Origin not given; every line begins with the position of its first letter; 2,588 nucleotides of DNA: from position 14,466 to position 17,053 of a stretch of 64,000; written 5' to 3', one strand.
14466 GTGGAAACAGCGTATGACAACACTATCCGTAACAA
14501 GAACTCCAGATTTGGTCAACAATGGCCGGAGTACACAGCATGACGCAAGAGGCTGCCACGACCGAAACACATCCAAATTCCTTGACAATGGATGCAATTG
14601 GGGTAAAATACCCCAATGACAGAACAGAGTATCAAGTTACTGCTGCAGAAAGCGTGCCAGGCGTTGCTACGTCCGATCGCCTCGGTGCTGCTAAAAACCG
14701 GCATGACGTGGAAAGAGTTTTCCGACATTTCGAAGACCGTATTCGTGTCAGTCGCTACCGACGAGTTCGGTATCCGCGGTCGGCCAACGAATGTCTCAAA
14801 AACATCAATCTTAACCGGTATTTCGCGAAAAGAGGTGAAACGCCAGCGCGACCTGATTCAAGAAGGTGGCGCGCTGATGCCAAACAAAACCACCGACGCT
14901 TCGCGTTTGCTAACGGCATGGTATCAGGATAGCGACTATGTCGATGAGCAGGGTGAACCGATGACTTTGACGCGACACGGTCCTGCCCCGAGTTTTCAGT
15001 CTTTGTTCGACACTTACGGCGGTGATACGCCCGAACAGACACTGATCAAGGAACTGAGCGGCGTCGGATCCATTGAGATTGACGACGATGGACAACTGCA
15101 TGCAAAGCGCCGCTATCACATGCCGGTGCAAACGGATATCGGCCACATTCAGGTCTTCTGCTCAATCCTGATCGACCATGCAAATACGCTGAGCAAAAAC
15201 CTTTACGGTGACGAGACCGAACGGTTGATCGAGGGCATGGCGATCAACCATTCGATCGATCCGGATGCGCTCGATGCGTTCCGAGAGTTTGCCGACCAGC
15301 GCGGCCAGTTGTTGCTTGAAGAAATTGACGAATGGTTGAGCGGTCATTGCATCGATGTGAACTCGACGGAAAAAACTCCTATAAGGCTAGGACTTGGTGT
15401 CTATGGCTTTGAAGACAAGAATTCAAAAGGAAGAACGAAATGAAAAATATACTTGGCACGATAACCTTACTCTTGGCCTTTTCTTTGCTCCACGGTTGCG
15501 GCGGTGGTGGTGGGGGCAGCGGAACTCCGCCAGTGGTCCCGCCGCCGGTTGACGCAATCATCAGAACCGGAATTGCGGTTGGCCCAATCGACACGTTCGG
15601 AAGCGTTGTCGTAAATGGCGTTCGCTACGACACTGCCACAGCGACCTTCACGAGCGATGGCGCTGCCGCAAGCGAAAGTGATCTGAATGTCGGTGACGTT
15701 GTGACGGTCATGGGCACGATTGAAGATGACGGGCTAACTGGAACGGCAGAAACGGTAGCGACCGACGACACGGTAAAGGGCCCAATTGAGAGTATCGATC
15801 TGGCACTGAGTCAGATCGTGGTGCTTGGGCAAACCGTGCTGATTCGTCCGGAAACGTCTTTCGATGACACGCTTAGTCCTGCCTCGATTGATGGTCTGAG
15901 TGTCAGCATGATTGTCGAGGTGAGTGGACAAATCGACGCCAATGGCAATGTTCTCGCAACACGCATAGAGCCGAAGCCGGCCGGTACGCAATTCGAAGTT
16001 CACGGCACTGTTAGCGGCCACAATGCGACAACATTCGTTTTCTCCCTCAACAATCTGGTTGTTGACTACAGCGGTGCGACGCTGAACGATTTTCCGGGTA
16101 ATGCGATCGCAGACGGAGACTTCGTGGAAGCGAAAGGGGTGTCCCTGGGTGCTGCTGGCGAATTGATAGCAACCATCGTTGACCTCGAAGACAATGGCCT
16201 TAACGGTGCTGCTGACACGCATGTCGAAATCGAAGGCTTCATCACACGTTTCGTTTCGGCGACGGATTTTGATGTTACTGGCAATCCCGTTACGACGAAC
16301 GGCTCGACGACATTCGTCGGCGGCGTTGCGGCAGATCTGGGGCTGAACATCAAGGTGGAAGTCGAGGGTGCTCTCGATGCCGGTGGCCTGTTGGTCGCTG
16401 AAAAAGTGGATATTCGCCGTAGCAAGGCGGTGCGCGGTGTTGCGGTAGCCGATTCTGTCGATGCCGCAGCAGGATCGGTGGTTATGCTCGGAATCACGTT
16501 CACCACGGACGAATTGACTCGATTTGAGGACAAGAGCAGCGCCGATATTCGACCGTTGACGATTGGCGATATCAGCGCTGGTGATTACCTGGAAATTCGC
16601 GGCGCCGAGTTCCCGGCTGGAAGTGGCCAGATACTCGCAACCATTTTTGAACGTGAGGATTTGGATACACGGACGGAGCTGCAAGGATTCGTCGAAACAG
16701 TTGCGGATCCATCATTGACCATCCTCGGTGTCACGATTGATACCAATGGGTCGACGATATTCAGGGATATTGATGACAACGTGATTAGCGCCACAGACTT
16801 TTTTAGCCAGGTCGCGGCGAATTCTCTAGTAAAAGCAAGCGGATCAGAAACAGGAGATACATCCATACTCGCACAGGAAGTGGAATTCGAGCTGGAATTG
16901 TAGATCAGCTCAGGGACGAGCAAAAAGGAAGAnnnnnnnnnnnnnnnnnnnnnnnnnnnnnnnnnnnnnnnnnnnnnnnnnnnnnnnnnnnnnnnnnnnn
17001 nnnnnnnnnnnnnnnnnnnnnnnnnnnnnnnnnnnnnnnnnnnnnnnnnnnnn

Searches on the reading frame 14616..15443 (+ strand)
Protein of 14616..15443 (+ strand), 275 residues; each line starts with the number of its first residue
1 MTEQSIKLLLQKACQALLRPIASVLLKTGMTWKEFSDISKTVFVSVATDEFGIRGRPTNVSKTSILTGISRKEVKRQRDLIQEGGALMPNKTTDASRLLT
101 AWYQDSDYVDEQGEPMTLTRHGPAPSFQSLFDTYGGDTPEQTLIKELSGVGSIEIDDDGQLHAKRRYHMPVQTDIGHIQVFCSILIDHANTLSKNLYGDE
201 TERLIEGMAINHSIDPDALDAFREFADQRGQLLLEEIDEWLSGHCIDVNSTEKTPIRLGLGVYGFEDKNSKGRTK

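Call 9: search_protein_families(library=pfam, proteins=[window:14616-15443:+], max_evalue=0.01)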
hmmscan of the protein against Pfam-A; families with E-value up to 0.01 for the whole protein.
window:14616-15443:+ (275 aa): 1 family
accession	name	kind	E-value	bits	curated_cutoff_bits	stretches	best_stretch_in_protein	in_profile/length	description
PF20112.4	DUF6502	-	3.7e-42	144.5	27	1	10-269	4-265/268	Family of unknown function (DUF6502)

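Call 15: find_homologous_proteins(query=window:14616-15443:+, max_evalue=0.00001)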
Query window:14616-15443:+ (275 aa): 889 proteins with E <= 0.00001 among 1501 candidates; the best 120 are listed.
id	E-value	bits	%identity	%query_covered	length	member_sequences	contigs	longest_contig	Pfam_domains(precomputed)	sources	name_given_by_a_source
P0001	9.0e-181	617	100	100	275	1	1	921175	PF20112.5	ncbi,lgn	-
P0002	9.4e-117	407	69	96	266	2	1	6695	PF20112.5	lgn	-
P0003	8.7e-116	404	66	100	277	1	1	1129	PF20112.5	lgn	-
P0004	1.2e-115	404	66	98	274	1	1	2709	PF20112.5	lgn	-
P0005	7.4e-108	378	64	98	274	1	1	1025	PF20112.5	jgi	jgi:hypothetical protein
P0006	1.7e-104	367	63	97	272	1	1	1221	PF20112.5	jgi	jgi:hypothetical protein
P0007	2.0e-104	367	63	98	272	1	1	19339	PF20112.5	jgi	-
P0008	1.3e-103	364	62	97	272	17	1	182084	PF20112.5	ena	-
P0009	1.8e-103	364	61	97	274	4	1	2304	PF20112.5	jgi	-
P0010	2.3e-103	364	61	98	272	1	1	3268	PF20112.5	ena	-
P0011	3.7e-103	363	61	98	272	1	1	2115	PF20112.5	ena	-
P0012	4.2e-103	363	62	97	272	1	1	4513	PF20112.5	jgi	jgi:hypothetical protein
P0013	6.9e-103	362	61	97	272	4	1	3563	PF20112.5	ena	-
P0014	7.4e-103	362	61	98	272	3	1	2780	PF20112.5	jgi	jgi:hypothetical protein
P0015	1.1e-102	361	61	98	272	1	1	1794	PF20112.5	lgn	-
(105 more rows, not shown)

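Call 17: find_related_loci(query=A1, collection=genome_contigs, flank=10000)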
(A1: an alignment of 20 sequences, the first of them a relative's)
Query A1 (275 aa) in genome_contigs; peptide patterns used: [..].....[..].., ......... (x = any residue, [..] = any of these).
176 stretches matched a pattern; 91 encode a relative of the query (tblastn E <= 1e-3); the best 80 are kept; 80 distinct loci.
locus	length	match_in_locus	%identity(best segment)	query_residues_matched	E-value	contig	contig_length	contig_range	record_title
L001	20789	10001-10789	62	10-272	3e-109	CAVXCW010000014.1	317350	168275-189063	MAG: uncultured Gammaproteobacteria bacterium isolate MFD03551.bin.1.18 genome assembly, contig: contig_24446, whole gen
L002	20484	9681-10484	61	5-272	4e-109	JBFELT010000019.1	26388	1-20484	MAG: Woeseiaceae bacterium isolate Mix_mud02.2020.12.58 k141_2237391_length_26388_cov_12.3165, whole genome shotgun sequ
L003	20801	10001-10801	61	6-272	1e-108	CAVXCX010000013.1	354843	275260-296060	MAG: uncultured Gammaproteobacteria bacterium isolate MFD03551.bin.1.75 genome assembly, contig: contig_41335, whole gen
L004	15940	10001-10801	61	6-272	1e-108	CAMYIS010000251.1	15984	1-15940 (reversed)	MAG: uncultured Woeseiaceae bacterium isolate FCS_Gamma_093 genome assembly, contig: scaffold_5708, whole genome shotgun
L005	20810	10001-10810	60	3-272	4e-108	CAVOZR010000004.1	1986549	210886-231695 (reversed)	MAG: uncultured Gammaproteobacteria bacterium isolate MFD09964.bin.1.272 genome assembly, contig: contig_9029, whole gen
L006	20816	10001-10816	60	1-272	7e-108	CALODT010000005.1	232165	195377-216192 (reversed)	MAG: uncultured Gammaproteobacteria bacterium isolate HOU_bin.0018 genome assembly, contig: contig_10361, whole genome s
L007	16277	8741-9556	59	1-272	8e-107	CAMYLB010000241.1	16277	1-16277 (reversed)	MAG: uncultured Woeseiaceae bacterium isolate FCS_Gamma_095 genome assembly, contig: scaffold_541, whole genome shotgun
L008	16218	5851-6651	59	6-272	2e-104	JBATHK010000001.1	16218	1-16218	MAG: Woeseiaceae bacterium isolate MFD10301_ilm_asm_bin15 k127_21, whole genome shotgun sequence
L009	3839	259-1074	58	1-272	7e-105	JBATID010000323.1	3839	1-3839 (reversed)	MAG: Woeseiaceae bacterium isolate MFD10279_ilm_asm_bin40 k127_93517, whole genome shotgun sequence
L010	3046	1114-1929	58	1-272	8e-106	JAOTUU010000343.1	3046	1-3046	MAG: Gammaproteobacteria bacterium isolate 13_May_SF_Bin22 13_May_SF_Bin22_scaffold_36973_c1, whole genome shotgun seque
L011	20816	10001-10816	57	1-272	1e-102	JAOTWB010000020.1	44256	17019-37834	MAG: Gammaproteobacteria bacterium isolate 13_May_SF_Bin65 13_May_SF_Bin65_scaffold_449_c1, whole genome shotgun sequenc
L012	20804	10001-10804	55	5-272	4e-102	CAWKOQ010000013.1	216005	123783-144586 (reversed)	MAG: uncultured Gammaproteobacteria bacterium isolate MFD03551.bin.1.156 genome assembly, contig: contig_43475, whole ge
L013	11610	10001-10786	58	10-272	7e-98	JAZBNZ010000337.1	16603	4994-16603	MAG: Woeseiaceae bacterium isolate bin.761 k117_9810696, whole genome shotgun sequence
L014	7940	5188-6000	54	3-273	5e-97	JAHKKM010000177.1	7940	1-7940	MAG: Proteobacteria bacterium isolate CR_Sed_300A_bin.102 scaffold_6964, whole genome shotgun sequence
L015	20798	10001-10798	58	1-266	2e-94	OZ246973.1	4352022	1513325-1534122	MAG: Woeseiaceae bacterium isolate b23f494e-b508-4bf2-85c1-ed8b7ae4e92f genome assembly, chromosome: 1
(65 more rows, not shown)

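Call 24: search_solved_structures(query=A1, max_evalue=10, show_alignments=2)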
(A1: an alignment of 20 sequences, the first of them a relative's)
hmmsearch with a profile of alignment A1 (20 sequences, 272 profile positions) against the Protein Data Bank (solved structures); distinct sequences matched with E-value up to 10: 1.
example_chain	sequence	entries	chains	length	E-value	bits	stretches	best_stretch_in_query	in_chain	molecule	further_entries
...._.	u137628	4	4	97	0.22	14.4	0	103-127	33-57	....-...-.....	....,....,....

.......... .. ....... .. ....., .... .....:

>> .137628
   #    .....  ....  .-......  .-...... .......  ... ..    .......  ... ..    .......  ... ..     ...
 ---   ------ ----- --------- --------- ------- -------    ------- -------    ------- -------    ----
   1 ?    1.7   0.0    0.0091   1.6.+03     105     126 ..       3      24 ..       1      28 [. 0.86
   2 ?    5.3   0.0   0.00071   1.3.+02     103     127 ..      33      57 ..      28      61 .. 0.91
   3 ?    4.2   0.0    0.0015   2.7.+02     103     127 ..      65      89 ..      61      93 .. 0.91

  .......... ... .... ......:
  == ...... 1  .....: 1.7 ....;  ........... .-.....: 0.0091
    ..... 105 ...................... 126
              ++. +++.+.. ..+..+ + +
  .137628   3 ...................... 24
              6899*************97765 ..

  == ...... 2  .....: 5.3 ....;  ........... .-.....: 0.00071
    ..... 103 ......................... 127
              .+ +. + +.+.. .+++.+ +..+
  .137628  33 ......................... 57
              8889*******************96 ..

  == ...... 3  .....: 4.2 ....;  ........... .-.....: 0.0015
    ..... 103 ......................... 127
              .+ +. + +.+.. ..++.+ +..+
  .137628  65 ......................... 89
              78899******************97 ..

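Call 29: predict_structure(alignment_id=A1)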
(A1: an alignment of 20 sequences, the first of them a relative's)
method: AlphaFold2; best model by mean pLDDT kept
length: 275 residues; sequences in the alignment: 20
mean_pLDDT: 57.8   pTM: 0.28
mean pLDDT of the five models: 57.8, 54.5, 53.4, 48.0, 45.8
residues with pLDDT >= 90: 6; 70-90: 68; 50-70: 98; < 50: 103
segments of 3 or more residues with pLDDT < 50: 56-71, 84-92, 165-196, 201-216, 253-275
pLDDT, mean of each block of 10 residues (from residue 1): 73 80 79 68 66 48 40 55 48 60 87 87 85 67 57 75 51 39 44 50 35 45 53 52 55 42 31 34
secondary structure, 60 per line:
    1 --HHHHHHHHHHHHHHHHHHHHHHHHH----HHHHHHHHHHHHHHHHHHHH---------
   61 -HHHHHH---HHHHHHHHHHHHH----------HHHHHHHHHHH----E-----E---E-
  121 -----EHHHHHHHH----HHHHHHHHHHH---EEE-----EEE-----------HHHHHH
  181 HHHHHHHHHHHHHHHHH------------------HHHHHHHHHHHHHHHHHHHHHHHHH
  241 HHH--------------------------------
elements in order: H3-27 H32-51 H62-67 H71-83 H94-104 H127-134 H139-149 E153-155 E161-163 H175-197 H216-243

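Call 32: fold_search(model_id=the predicted structure, library=pdb)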
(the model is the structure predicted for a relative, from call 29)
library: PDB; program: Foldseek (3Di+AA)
matches with E <= 10: 231; with E <= 0.001: 0
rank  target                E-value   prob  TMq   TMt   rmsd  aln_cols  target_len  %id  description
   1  9c5g_A                8.2e-02  0.14  0.12  0.12  19.2       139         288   16  Structure of R. leguminosarum CapW bound to single-stranded DNA (released 2024-10-30)
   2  4j00_A                1.1e-01  0.11  0.15  0.14  20.2       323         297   13  Crystal Structure of Fischerella Transcription Factor HetR complexed with 24mer DNA target (released 2013-03-27)
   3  9c5g_B                2.0e-01  0.09  0.12  0.11  19.3       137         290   18  Structure of R. leguminosarum CapW bound to single-stranded DNA (released 2024-10-30)
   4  9e5z_G                2.4e-01  0.09  0.13  0.17  22.5       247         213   13  Cryo-EM structure of COP9 signalosome (released 2025-12-03)
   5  1ddn_A                4.6e-01  0.15  0.12  0.23  17.0       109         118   15  DIPHTHERIA TOX REPRESSOR (C102D MUTANT)/TOX DNA OPERATOR COMPLEX (released 1998-10-14)
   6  9qo6_G                4.9e-01  0.07  0.14  0.17  23.2       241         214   12  9-subunit COP9 signalosome complex (released 2026-02-04)
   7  7wup_B                5.5e-01  0.13  0.17  0.13  18.1       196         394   10  The crystal structure of ApiI (released 2023-02-15)
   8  6neg_A                6.7e-01  0.05  0.12  0.10  21.2       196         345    9  N191D, F205S mutant of scoulerine-9-O methyltransferase from Thalictrum flavum complexed with S-ADENOSYL-L-HOMOCYSTEIN (released 2019-12-18)
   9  9lac_B                9.8e-01  0.06  0.11  0.10  18.9       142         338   15  Comparative analysis of functions and catalytic mechanisms of methyltransferases involved in anthracycline biosynthesi (released 2026-01-07)
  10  7wvs_A                1.1e+00  0.09  0.18  0.14  17.3       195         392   11  The structure of FinI complex with SAM (released 2023-02-15)
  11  7y3h                  1.2e+00  0.08  0.16  0.12  18.7       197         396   10  Crystal Structure of Diels-Alderase ApiI in complex with SAM and product (released 2023-06-14)
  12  9cpa_k                1.2e+00  0.08  0.11  0.06  15.8        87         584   15  Structure of a Mammalian DHX29-bound 43S Pre-initiation Complex (released 2025-07-23)
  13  7oy1_A                1.2e+00  0.04  0.11  0.09  18.9       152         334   16  DnrK mutant RTCR (released 2022-07-13)
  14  6qpf_J                1.2e+00  0.02  0.11  0.05  31.3       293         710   13  Influenza A virus Polymerase Heterotrimer A/duck/Fujian/01/2002(H5N1) (released 2019-09-04)
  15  1g3s                  1.3e+00  0.09  0.12  0.14  17.2       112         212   15  CYS102SER DTXR (released 2001-10-25)
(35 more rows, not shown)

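Call 38: find_homologous_proteins(query=A2, max_evalue=0.00001)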
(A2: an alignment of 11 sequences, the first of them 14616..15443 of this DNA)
Query A2 (11 sequences) (275 aa, profile of the alignment): 1778 proteins with E <= 0.00001 among 8000 candidates; the best 120 are listed.
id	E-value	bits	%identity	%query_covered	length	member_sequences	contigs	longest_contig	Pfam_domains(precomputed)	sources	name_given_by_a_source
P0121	4.4e-125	435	50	92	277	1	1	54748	PF20112.5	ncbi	-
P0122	3.6e-123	429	45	99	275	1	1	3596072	PF20112.5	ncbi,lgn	-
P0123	4.9e-120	419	49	92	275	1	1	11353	PF20112.5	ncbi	-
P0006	7.8e-120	418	63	97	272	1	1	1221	PF20112.5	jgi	jgi:hypothetical protein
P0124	9.7e-120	418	46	96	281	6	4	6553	PF20112.5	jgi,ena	-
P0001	1.5e-119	417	100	100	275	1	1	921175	PF20112.5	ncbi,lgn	-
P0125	1.8e-119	417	47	96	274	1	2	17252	PF20112.5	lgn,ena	-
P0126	3.5e-119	416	54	99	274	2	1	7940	PF20112.5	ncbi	-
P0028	3.5e-119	416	61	98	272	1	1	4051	PF20112.5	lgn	-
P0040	5.5e-119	415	60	97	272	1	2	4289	PF20112.5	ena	-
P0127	9.6e-119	414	46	96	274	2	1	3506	PF20112.5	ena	-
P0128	3.8e-118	412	53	99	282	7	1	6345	PF20112.5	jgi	-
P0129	4.2e-118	412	46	96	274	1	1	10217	PF20112.5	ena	-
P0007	5.2e-118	412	63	98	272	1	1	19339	PF20112.5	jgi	-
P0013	5.8e-118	412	61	97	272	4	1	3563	PF20112.5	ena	-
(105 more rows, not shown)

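Call 47: predict_structure(alignment_id=A3)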
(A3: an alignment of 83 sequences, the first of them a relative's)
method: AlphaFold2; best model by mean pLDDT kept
length: 275 residues; sequences in the alignment: 83
mean_pLDDT: 86.0   pTM: 0.75
mean pLDDT of the five models: 86.0, 84.9, 83.6, 82.6, 77.1
residues with pLDDT >= 90: 128; 70-90: 123; 50-70: 19; < 50: 5
segments of 3 or more residues with pLDDT < 50: 271-275
pLDDT, mean of each block of 10 residues (from residue 1): 85 90 91 90 92 88 96 92 65 87 96 96 97 93 95 96 93 81 84 84 74 79 87 90 82 74 66 41
secondary structure, 60 per line:
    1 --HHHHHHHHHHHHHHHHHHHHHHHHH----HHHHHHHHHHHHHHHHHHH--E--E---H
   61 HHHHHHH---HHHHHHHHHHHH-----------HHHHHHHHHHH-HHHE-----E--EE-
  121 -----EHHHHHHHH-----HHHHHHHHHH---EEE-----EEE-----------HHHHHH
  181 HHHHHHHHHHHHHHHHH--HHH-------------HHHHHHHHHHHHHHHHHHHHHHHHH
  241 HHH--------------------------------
elements in order: H3-27 H32-50 H60-67 H71-82 H94-104 H127-134 H140-149 E153-155 E161-163 H175-197 H216-243

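Call 50: fold_search(model_id=the predicted structure, library=pdb)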
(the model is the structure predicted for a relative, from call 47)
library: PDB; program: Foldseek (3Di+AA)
matches with E <= 10: 737; with E <= 0.001: 1
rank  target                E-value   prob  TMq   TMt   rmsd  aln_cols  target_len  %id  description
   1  4j00_A                6.7e-04  1.00  0.50  0.47   8.3       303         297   12  Crystal Structure of Fischerella Transcription Factor HetR complexed with 24mer DNA target (released 2013-03-27)
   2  4izz_A                1.6e-03  1.00  0.48  0.46   8.4       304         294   13  Crystal Structure of Fischerella Transcription Factor HetR complexed with 21mer DNA target (released 2013-03-27)
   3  4hri_A                2.5e-03  1.00  0.49  0.50   9.6       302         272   15  Crystal structure of HetR in complex with a 21-bp palindromic DNA at the upstream of the hetP promoter from Anabaena (released 2013-04-17)
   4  4yrv_A                3.2e-03  1.00  0.47  0.46   9.2       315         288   12  Crystal structure of Anabaena transcription factor HetR complexed with 21-bp DNA from hetP promoter (released 2015-12-02)
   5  4hri_B                5.0e-03  0.99  0.45  0.44   9.0       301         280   13  Crystal structure of HetR in complex with a 21-bp palindromic DNA at the upstream of the hetP promoter from Anabaena (released 2013-04-17)
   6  3qoe_B                5.3e-02  0.60  0.37  0.36  11.7       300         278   15  Crystal Structure of Heterocyst Differentiation Protein, HetR from Fischerella mv11 (released 2011-04-20)
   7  9c5g_A                6.0e-02  0.41  0.16  0.16  15.3       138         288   17  Structure of R. leguminosarum CapW bound to single-stranded DNA (released 2024-10-30)
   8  7jk6_E                1.4e-01  0.23  0.18  0.14  18.9       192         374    9  Structure of Drosophila ORC in the active conformation (released 2020-09-09)
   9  8ylf                  1.5e-01  0.35  0.18  0.29  19.0       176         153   10  Crystal structure of Burkholderia thailandensis MftR (released 2024-11-13)
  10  8hvr_I                1.9e-01  0.21  0.16  0.17  18.0       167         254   18  Cryo-EM structure of AfsR-dependent transcription activation complex with afsS promoter (released 2023-12-27)
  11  9smz_A                2.0e-01  0.28  0.18  0.31  18.2       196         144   14  Structure of Staphylococcus aureus MarR-type repressor MhqR bound to MBQ (released 2026-01-14)
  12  8pw0_A                2.4e-01  0.21  0.14  0.26  15.1       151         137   14  Manganese-dependent transcriptional repressor DR2539 complexed with manganese and bound to dr1709 promotor (released 2024-05-08)
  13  3g3z_A                3.3e-01  0.21  0.17  0.29  19.9       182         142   13  The structure of NMB1585, a MarR family regulator from Neisseria meningitidis (released 2009-04-14)
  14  8ylg_A                3.9e-01  0.16  0.17  0.26  18.7       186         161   10  Crystal structure of Burkholderia thailandensis MftR in complex with operator DNA (released 2024-11-13)
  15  8zp5_E                3.9e-01  0.11  0.17  0.12  23.0       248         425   10  Cryo-EM structure of origin recognition complex (Orc5 basic patch mutations) with ARS1 DNA bound (released 2025-04-16)
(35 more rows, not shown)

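Call 59: search_protein_families(library=pfam, alignment_id=A3, max_evalue=10)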
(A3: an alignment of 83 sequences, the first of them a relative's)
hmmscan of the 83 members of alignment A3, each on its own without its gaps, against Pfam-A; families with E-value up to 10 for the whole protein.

A. member 1, P0001 (275 aa): 2 families
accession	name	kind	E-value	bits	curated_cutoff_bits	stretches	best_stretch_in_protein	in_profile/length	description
PF20112.4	DUF6502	-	3.7e-42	144.5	27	1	10-269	4-265/268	Family of unknown function (DUF6502)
PF18908.5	DUF5663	-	0.23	12.5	23.7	1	201-245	26-66/84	Protein of unknown function (DUF5663)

B. families by the number of members that match (of 83 scanned): 27 families (the first 25 are shown)
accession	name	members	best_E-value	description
PF20112.4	DUF6502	83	3.3e-52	Family of unknown function (DUF6502)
PF12851.13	Tet_JBP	9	0.05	Oxygenase domain of the 2OGFeDO superfamily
PF14394.12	DUF4423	6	0.0057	Domain of unknown function (DUF4423)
PF11051.14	Mannosyl_trans3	2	0.012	Mannosyltransferase putative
PF16859.10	TetR_C_11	2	0.083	Tetracyclin repressor-like, C-terminal domain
PF19672.4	DUF6175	2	0.12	Family of unknown function (DUF6175)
PF12867.12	DinB_2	1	0.024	DinB superfamily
PF02244.21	Propep_M14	1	0.076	Carboxypeptidase activation peptide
PF22856.1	Tal-1A_2A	1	0.083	Peptide tarsal-less 1A/2A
PF13730.12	HTH_36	1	0.087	Helix-turn-helix domain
PF02899.23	Phage_int_SAM_1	1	0.098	Phage integrase, N-terminal SAM-like domain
PF11393.14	T4BSS_DotI_IcmL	1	0.11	Type-IV b secretion system, inner-membrane complex component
PF05721.19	PhyH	1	0.13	Phytanoyl-CoA dioxygenase (PhyH)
PF14579.12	HHH_6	1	0.13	Helix-hairpin-helix motif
PF17937.6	TetR_C_28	1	0.14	Tetracyclin repressor-like, C-terminal domain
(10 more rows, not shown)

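Call 74: find_encoding_contigs(protein=P0001, flank=1000, max_places=3)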
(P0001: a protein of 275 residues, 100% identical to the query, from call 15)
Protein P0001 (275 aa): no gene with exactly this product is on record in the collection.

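Call 75: list_cluster_members(proteins=[P0001])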
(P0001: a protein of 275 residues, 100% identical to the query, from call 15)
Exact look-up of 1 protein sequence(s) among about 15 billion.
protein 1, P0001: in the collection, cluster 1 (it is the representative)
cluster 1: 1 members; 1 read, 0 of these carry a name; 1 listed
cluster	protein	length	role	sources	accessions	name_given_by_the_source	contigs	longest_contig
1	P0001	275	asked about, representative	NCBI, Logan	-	-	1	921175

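Call 76: search_protein_families(library=ncbifam, proteins=[window:14616-15443:+], max_evalue=0.001)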
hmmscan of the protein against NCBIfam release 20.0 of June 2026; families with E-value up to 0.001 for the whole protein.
window:14616-15443:+ (275 aa): 0 families

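Call 78: find_encoding_contigs(protein=P0002, flank=7000, max_places=3)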
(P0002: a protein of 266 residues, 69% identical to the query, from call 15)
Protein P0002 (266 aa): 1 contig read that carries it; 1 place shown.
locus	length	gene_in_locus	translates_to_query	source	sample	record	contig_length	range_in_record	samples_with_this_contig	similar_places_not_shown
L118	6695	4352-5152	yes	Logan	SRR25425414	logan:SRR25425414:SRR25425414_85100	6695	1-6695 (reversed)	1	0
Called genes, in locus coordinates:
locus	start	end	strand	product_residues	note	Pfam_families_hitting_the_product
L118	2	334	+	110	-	?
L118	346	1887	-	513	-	PF00496:SBP_bac_5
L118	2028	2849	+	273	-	PF20112:DUF6502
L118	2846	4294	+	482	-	PF18914:DUF5666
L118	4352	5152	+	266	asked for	PF20112:DUF6502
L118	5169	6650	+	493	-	-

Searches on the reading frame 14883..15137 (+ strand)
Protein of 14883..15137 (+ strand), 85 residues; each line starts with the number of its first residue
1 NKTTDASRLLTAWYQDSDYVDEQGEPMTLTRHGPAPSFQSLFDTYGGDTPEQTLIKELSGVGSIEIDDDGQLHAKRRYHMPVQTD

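Call 31: search_protein_families(library=pfam, proteins=[window:14883-15137:+], max_evalue=10)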
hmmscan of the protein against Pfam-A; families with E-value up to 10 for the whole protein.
seq(85 aa): 1 family
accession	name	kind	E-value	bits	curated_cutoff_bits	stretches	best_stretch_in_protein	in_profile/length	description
PF20112.4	DUF6502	-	2.9e-10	39.9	27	1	5-81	88-164/268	Family of unknown function (DUF6502)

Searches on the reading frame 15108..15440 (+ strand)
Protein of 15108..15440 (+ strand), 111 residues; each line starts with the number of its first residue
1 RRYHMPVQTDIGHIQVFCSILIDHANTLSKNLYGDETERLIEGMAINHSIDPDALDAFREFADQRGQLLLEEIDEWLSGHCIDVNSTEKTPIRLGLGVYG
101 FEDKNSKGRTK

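Call 31: search_protein_families(library=pfam, proteins=[window:15108-15440:+], max_evalue=10)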
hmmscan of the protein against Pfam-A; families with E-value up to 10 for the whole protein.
seq(111 aa): 2 families
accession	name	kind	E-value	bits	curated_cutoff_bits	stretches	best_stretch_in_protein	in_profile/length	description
PF20112.4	DUF6502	-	1.3e-09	37.7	27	1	3-105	161-265/268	Family of unknown function (DUF6502)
PF18908.5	DUF5663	-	0.05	14.6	23.7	1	36-81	25-66/84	Protein of unknown function (DUF5663)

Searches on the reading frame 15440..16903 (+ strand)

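Call 9: search_protein_families(library=pfam, proteins=[window:15440-16903:+], max_evalue=0.01)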
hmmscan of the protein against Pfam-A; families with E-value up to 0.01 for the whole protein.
window:15440-16903:+ (487 aa): 1 family
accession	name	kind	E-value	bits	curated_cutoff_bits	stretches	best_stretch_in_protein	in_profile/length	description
PF18914.6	DUF5666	-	6.3e-55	183.8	27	6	113-177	1-60/60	Domain of unknown function (DUF5666)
